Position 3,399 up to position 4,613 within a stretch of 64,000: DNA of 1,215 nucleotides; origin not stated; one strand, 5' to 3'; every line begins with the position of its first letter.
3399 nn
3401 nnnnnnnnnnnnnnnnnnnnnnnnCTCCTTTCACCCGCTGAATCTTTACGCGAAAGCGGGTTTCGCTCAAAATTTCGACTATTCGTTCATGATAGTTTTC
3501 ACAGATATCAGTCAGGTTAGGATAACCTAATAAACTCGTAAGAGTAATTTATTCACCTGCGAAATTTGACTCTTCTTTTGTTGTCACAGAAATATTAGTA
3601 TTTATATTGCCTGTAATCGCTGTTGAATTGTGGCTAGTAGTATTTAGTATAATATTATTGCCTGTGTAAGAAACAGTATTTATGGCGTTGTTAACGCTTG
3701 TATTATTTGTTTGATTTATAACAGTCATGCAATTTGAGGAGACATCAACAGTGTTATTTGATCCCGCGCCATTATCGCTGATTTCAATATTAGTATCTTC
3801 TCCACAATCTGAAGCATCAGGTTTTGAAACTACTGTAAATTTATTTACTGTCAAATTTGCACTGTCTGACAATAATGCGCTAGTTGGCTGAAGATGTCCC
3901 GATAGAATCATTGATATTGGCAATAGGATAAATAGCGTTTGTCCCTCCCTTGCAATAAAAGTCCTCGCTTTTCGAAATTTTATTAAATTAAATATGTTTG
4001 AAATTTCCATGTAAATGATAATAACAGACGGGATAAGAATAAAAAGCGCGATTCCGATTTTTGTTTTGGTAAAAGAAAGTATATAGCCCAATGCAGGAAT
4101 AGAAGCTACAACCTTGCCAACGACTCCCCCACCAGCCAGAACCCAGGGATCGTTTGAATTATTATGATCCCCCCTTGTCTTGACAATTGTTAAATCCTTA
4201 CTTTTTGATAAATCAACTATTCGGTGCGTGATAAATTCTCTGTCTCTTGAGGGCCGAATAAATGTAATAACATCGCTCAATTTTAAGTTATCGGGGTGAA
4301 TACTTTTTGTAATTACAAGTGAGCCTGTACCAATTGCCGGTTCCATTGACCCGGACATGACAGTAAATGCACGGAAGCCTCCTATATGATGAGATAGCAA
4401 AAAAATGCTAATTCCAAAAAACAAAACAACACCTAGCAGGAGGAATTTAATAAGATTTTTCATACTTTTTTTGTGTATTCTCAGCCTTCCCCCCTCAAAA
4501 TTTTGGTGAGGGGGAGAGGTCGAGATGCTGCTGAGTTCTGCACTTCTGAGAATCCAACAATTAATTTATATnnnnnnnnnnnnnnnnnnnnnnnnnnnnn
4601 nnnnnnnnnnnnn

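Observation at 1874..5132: SipW-like (ER-type) signal peptidase cluster with TasA/camelysin-like cognate proteins; peptidase carries its own substrate-like motif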

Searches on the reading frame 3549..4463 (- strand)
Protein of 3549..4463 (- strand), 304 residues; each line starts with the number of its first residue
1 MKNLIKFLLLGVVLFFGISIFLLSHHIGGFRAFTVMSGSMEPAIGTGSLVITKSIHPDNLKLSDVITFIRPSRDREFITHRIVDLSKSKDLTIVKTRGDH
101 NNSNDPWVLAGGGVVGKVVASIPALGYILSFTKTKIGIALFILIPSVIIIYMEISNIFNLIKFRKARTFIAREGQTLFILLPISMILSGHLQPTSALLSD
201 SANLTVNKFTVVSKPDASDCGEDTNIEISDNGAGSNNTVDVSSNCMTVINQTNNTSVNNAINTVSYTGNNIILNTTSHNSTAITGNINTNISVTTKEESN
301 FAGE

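Call 3: search_protein_families(library=pfam, proteins=[window:3549-4463:-], max_evalue=0.1)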
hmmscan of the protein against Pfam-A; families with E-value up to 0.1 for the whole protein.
window:3549-4463:- (304 aa): 1 family
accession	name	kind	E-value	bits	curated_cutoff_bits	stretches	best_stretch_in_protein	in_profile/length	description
PF10502.14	Peptidase_S26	-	0.0047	17.3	22.9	1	4-83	4-78/168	Signal peptidase, peptidase S26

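Call 4: search_protein_families(library=ncbifam, proteins=[window:3549-4463:-], max_evalue=0.1)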
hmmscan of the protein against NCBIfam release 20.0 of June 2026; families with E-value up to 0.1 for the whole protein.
window:3549-4463:- (304 aa): 3 families
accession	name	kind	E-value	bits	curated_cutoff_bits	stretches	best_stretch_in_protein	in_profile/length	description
TIGR02228.1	sigpep_I_arch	equivalog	1.6e-30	106.1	51.85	1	7-155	8-156/158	signal peptidase I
NF046067.1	SigPepSipWBacil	equivalog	4.7e-29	101.3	190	1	27-162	35-170/189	signal peptidase I SipW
TIGR02227.1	sigpep_I_bact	equivalog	2.3e-05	24.3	47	1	15-85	5-77/162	signal peptidase I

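Call 6: find_homologous_proteins(query=window:3549-4463:-)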
Query window:3549-4463:- (304 aa): 56 proteins with E <= 0.001 among 2242 candidates.
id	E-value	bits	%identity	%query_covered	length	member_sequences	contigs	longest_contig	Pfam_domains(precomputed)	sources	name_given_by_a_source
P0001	5.3e-189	644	100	100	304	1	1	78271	-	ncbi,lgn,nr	ncbi:MAG TPA: signal peptidase I [Candidatus Limnocylindrales bacterium]|nr:signal peptidase I [Cand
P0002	4.3e-122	425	77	86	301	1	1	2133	-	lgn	-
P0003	1.4e-104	367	61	92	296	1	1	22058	PF10502.15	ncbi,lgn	-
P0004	1.7e-98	347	58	96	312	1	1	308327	-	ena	-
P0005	1.2e-97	345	56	97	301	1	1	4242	-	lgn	-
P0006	3.2e-96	340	60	85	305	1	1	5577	-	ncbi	-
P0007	6.9e-89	316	59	85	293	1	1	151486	-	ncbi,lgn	-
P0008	3.1e-82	294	50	99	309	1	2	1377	PF10502.15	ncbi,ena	-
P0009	1.3e-80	289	53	99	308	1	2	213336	-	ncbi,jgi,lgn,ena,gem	-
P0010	5.7e-74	267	48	81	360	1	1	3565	PF10502.15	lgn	-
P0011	8.2e-70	253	48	87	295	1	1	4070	PF10502.15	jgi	jgi:signal peptidase I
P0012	1.6e-69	252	52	80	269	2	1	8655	-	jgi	-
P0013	2.4e-69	252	46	99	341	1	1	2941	-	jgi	jgi:signal peptidase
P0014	2.9e-68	248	45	98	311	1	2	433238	-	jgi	jgi:signal peptidase I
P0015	4.4e-68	248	50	84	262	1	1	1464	-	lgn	-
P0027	6.4e-62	227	42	98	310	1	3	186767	-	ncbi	-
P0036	1.9e-54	203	48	79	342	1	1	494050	-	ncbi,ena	-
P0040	1.4e-50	190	49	71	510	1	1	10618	PF00353.26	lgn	-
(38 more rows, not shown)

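Call 12: find_encoding_contigs(protein=P0004, flank=6000, max_places=2)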
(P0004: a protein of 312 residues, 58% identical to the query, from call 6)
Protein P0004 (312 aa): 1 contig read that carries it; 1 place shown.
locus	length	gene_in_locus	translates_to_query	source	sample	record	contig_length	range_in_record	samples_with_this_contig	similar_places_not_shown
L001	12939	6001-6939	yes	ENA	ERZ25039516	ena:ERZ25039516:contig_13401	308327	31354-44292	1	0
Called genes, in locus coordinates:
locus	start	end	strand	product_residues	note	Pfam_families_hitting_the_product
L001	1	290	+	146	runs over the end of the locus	PF00903:Glyoxalase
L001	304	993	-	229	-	-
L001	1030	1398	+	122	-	PF13340:DUF4096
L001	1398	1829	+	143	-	PF01609:DDE_Tnp_1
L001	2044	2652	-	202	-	PF00702:Hydrolase, PF13419:HAD_2, PF13242:Hydrolase_like (weak)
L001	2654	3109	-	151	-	-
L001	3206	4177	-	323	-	PF00768:Peptidase_S11, PF13354:Beta-lactamase2 (weak)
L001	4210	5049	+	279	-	PF03372:Exo_endo_phos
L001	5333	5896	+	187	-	-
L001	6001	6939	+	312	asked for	-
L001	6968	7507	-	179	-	PF04203:Sortase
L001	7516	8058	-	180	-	-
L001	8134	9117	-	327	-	-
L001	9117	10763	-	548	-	-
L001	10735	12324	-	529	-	-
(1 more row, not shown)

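Call 13: find_encoding_contigs(protein=P0036, flank=6000, max_places=2)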
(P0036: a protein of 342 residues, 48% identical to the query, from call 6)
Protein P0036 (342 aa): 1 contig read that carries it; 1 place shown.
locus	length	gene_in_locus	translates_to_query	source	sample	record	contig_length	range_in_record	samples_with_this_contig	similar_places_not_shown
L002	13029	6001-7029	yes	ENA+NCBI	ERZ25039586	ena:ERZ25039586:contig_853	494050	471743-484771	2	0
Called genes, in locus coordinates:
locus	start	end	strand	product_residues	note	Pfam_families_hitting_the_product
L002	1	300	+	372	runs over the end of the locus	-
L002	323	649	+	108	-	PF12844:HTH_19, PF13560:HTH_31 (weak), PF01381:HTH_3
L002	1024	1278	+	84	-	PF01541:GIY-YIG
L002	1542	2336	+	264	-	-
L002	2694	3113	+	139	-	-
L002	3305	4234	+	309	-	PF01699:Na_Ca_ex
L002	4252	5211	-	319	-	PF00768:Peptidase_S11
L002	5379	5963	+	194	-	-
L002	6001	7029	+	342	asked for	-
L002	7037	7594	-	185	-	PF04203:Sortase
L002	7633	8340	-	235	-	-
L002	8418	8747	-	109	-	PF07691:PA14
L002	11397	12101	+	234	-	-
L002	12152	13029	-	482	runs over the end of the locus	-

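Call 14: find_encoding_contigs(protein=P0014, flank=6000, max_places=2)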
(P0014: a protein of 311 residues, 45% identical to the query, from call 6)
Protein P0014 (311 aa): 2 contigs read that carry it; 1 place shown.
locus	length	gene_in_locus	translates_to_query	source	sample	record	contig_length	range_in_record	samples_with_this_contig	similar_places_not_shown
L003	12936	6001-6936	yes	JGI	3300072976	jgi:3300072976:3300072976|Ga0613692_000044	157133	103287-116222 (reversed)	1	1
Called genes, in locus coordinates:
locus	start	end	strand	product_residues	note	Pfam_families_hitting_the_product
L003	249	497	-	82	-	-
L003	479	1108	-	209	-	PF18734:HEPN_AbiU2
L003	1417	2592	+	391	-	-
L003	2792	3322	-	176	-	-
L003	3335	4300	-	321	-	PF00768:Peptidase_S11, PF13354:Beta-lactamase2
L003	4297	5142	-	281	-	PF03009:GDPD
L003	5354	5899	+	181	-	-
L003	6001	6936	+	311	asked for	-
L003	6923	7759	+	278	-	PF00353:HemolysinCabind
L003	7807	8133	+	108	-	-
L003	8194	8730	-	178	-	PF04203:Sortase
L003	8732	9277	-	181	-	-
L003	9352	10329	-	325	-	-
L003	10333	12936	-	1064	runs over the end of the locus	-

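Call 15: find_encoding_contigs(protein=P0027, flank=6000, max_places=2)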
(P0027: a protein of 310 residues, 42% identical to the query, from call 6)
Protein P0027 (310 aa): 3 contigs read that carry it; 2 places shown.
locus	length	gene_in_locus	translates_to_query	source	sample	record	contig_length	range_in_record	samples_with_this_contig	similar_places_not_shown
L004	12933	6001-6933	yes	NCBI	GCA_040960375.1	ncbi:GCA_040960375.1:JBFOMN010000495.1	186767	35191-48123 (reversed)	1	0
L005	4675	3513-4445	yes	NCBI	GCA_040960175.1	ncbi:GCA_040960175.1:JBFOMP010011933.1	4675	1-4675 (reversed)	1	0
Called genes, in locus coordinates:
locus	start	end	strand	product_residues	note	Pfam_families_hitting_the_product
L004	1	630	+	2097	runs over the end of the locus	PF13205:Big_5, PF11974:bMG3, PF01835:MG2, PF17962:bMG6 (weak), PF07703:A2M_BRD, PF00207:A2M, PF07678:TED_complement (weak), PF17973:bMG10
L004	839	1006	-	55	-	-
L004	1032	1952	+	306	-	-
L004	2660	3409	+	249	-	PF13189:Cytidylate_kin2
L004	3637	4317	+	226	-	-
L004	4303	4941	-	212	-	-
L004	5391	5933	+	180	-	-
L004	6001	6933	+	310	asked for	-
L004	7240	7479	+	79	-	PF01541:GIY-YIG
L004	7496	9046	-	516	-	PF00239:Resolvase, PF07508:Recombinase, PF13408:Zn_ribbon_recom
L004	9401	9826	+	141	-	-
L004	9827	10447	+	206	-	PF06114:Peptidase_M78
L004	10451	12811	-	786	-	PF01436:NHL (faint)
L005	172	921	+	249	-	PF13189:Cytidylate_kin2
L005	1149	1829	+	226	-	-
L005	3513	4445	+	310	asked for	-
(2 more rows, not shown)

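Call 28: predict_structure(alignment_id=A1)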
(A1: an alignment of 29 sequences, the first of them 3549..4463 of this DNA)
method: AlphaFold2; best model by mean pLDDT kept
length: 304 residues; sequences in the alignment: 29
mean_pLDDT: 67.9   pTM: 0.49
mean pLDDT of the five models: 67.9, 66.4, 65.5, 64.6, 63.0
residues with pLDDT >= 90: 75; 70-90: 98; 50-70: 39; < 50: 92
segments of 3 or more residues with pLDDT < 50: 193-219, 245-267, 269-304
pLDDT, mean of each block of 10 residues (from residue 1): 86 87 79 87 87 93 94 91 92 92 92 91 90 90 90 85 61 63 71 44 42 46 54 50 47 32 33 31 27 28 29
secondary structure, 60 per line:
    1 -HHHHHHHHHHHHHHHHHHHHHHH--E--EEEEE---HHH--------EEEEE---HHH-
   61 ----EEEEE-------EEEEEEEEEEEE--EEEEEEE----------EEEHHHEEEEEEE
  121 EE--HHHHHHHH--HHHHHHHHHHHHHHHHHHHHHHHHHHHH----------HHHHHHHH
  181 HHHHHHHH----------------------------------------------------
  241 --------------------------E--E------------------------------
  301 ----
elements in order: H2-24 E30-34 E49-53 E65-69 E77-88 E91-97 E108-110 E114-122 H125-132 H135-162 H173-188

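Call 43: search_protein_representatives(alignment_id=A1)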
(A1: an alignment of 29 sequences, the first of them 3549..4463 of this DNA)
Query: 29 sequences, 311 profile positions. Proteins with E-value up to 0.001 (for the whole library): 35646; up to 1e-10: 20010; up to 1e-30: 2068. The best 150 are listed.
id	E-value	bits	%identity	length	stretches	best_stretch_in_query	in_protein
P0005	9.3e-123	425.8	-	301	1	1-308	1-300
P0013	8.2e-122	422.7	-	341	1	1-309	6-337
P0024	2.5e-121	421.1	-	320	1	1-309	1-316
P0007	1.4e-115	402.2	-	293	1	1-298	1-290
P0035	2.9e-115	401.2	-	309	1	3-296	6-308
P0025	5.9e-107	373.9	-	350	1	1-294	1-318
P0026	8.7e-107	373.3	-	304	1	1-308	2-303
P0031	2.1e-106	372.0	-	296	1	1-288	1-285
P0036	1.4e-104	366.0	-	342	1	1-304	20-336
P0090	9.0e-95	333.8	-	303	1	1-303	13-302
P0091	1.2e-94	333.4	-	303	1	1-297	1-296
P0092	2.2e-94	332.6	-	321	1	1-304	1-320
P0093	3.0e-93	328.9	-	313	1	1-294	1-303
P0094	1.0e-91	323.8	-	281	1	1-283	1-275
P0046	1.1e-90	320.4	-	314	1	1-300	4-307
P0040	8.7e-90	317.5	-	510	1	1-215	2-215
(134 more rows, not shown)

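Call 46: find_related_loci(query=A1, collection=genome_contigs, flank=4000)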
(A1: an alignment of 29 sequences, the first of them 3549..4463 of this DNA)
Query A1 (304 aa) in genome_contigs; peptide patterns used: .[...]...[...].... (x = any residue, [..] = any of these).
599 stretches matched a pattern (row limit reached: there are more); 542 encode a relative of the query (tblastn E <= 1e-3); the best 80 are kept; 80 distinct loci.
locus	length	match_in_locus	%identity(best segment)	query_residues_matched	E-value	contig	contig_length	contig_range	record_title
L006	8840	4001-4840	61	17-296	4e-109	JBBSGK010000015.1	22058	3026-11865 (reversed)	MAG: Candidatus Levyibacteriota bacterium isolate LS2_sbin.37 LS2_sbin.37_K_717317_L_22058_cov_9.0000, whole genome shot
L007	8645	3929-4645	52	1-242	4e-60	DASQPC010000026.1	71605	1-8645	MAG TPA_asm: Candidatus Methylomirabilota bacterium isolate SMAG_U10819 k141_273184, whole genome shotgun sequence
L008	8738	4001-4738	48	1-241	2e-57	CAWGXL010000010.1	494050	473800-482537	MAG: uncultured bacterium isolate MFD09206.bin.2.20 genome assembly, contig: contig_853, whole genome shotgun sequence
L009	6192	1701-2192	51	1-164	8e-50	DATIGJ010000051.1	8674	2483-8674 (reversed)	MAG TPA_asm: Patescibacteria group bacterium isolate SMAG_U16418 k141_1288724, whole genome shotgun sequence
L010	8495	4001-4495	44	3-162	2e-30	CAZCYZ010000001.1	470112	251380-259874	MAG TPA_asm: uncultured Gammaproteobacteria bacterium isolate SRP192927_co7_728 genome assembly, contig: NODE_2_length_4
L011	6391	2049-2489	40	28-172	2e-29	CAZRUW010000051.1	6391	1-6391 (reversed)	MAG TPA_asm: uncultured Gammaproteobacteria bacterium isolate SRP271791_co1_61 genome assembly, contig: k141_154505, who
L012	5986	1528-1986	41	3-159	7e-29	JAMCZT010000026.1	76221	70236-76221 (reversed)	MAG: Patescibacteria group bacterium isolate FK_Sedi_B_Bin.292 NODE_695_length_76221_cov_16.9741, whole genome shotgun s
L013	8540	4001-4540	35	31-205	2e-28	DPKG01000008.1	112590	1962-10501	MAG TPA_asm: Candidatus Shapirobacteria bacterium isolate UBA12405 contig_2354, whole genome shotgun sequence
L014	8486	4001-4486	36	15-181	1e-28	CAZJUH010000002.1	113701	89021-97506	MAG TPA_asm: uncultured Gammaproteobacteria bacterium isolate binchicken_co220_54 genome assembly, contig: NODE_57_lengt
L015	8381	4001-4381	44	30-157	7e-28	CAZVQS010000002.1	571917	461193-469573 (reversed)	MAG TPA_asm: uncultured Gammaproteobacteria bacterium isolate SRP278314_co2_148 genome assembly, contig: NODE_4_length_5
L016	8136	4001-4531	39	1-175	5e-28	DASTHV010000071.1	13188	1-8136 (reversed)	MAG TPA_asm: Candidatus Saccharimonadales bacterium isolate SMAG_U737 k141_2078103, whole genome shotgun sequence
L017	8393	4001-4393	37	29-159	6e-28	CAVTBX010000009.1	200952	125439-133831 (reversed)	MAG: uncultured Actinomycetes bacterium isolate MFD02360.bin.1.235 genome assembly, contig: contig_4337, whole genome sh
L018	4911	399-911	38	6-162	3e-27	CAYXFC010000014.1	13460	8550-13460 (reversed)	MAG TPA_asm: uncultured Pseudomonadales bacterium isolate binchicken_co387_139 genome assembly, contig: NODE_5633_length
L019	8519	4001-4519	38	1-167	5e-27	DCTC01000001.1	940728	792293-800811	MAG TPA_asm: Candidatus Roizmanbacteria bacterium UBA1450 UBA1450_contig_1166, whole genome shotgun sequence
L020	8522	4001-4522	41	7-176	5e-27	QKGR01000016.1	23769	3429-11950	MAG: Candidatus Shapirobacteria bacterium isolate SZUA-533 scaffold_5057, whole genome shotgun sequence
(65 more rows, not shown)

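Call 56: search_solved_structures(query=window:3549-4463:-, max_evalue=0.01, show_alignments=2)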
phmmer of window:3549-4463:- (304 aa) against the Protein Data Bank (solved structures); distinct sequences matched with E-value up to 0.01: 3.
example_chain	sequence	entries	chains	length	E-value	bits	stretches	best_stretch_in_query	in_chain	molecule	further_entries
7p2q_A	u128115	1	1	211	2.8e-05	26.7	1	33-112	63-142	Signal peptidase complex catalytic subunit SEC11C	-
7p2p_A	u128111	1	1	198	0.00015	24.3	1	33-150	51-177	Signal peptidase complex catalytic subunit SEC11A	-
9rjb_A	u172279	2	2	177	0.00039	22.9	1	33-144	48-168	Signal peptidase complex catalytic subunit SEC11A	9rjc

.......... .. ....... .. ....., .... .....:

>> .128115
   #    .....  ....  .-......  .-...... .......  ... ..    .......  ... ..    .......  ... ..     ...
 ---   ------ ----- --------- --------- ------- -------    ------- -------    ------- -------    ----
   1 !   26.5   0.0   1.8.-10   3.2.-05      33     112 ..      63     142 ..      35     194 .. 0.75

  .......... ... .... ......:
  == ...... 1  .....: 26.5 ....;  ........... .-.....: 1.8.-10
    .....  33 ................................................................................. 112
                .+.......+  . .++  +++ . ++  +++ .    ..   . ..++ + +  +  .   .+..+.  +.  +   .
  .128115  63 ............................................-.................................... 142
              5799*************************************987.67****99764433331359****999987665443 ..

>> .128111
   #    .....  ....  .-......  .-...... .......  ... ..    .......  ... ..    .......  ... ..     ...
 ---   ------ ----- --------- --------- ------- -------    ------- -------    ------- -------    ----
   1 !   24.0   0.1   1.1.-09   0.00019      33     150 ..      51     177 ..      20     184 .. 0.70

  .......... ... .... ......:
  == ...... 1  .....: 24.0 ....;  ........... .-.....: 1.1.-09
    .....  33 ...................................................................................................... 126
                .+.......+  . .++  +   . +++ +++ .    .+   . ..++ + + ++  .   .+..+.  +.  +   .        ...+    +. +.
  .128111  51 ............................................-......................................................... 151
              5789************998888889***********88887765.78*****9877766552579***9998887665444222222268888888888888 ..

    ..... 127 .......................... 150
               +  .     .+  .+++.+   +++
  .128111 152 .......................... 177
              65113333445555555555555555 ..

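Call 88: fold_search(model_id=the predicted structure, library=pdb)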
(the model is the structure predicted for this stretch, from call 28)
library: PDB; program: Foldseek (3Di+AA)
matches with E <= 10: 845; with E <= 0.001: 3
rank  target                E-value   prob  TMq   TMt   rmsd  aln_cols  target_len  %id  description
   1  7p2q_A                2.9e-05  1.00  0.33  0.64   6.3       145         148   21  Human Signal Peptidase Complex Paralog C (SPC-C) (released 2021-10-06)
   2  7p2p_A                8.3e-05  1.00  0.31  0.59   2.5       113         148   25  Human Signal Peptidase Complex Paralog A (SPC-A) (released 2021-10-06)
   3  4n31_B                9.1e-04  1.00  0.25  0.55   6.8       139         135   12  Structure and activity of Streptococcus pyogenes SipA: a signal peptidase homologue essential for pilus polymerisation (released 2014-08-20)
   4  4n31_A                1.1e-03  1.00  0.26  0.53   6.9       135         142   12  Structure and activity of Streptococcus pyogenes SipA: a signal peptidase homologue essential for pilus polymerisation (released 2014-08-20)
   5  4wvi_A                3.5e-03  1.00  0.25  0.15   6.6       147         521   12  Crystal structure of the Type-I signal peptidase from Staphylococcus aureus (SpsB) in complex with a substrate peptide (released 2015-09-23)
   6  1f39_A                3.9e-03  1.00  0.22  0.59   5.2       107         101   16  CRYSTAL STRUCTURE OF THE LAMBDA REPRESSOR C-TERMINAL DOMAIN (released 2000-07-26)
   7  3s04_A                4.7e-03  1.00  0.24  0.34  12.0       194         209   12  Crystal structure of Escherichia coli type I signal peptidase in complex with an Arylomycin Lipoglycopeptide Antibioti (released 2011-10-05)
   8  4wvj_A                5.9e-03  1.00  0.25  0.15   6.6       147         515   12  Crystal structure of the Type-I signal peptidase from Staphylococcus aureus (SpsB) in complex with an inhibitor peptid (released 2015-09-23)
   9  4wvh_A                6.7e-03  1.00  0.25  0.15   6.6       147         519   12  Crystal structure of the Type-I signal peptidase from Staphylococcus aureus (SpsB) in complex with a substrate peptide (released 2015-09-23)
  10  3s04_B                6.7e-03  1.00  0.21  0.28  12.9       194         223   12  Crystal structure of Escherichia coli type I signal peptidase in complex with an Arylomycin Lipoglycopeptide Antibioti (released 2011-10-05)
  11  1t7d_A                7.1e-03  1.00  0.24  0.34  11.8       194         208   13  Crystal structure of Escherichia coli type I signal peptidase in complex with a lipopeptide inhibitor (released 2004-07-13)
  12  9nlo_A                7.1e-03  1.00  0.21  0.29  13.4       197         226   11  Escherichia coli Signal Peptidase I Delta 2-76 P84A in complex with lipopeptide inhibitor (released 2025-11-19)
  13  9nlo_B                1.3e-02  1.00  0.21  0.27  13.4       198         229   11  Escherichia coli Signal Peptidase I Delta 2-76 P84A in complex with lipopeptide inhibitor (released 2025-11-19)
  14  1t7d_B                1.7e-02  1.00  0.25  0.33  11.9       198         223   11  Crystal structure of Escherichia coli type I signal peptidase in complex with a lipopeptide inhibitor (released 2004-07-13)
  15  3iiq_B                1.9e-02  1.00  0.21  0.28  13.2       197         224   11  Crystallographic analysis of bacterial signal peptidase in ternary complex with Arylomycin A2 and a beta-sultam inhibi (released 2009-09-01)
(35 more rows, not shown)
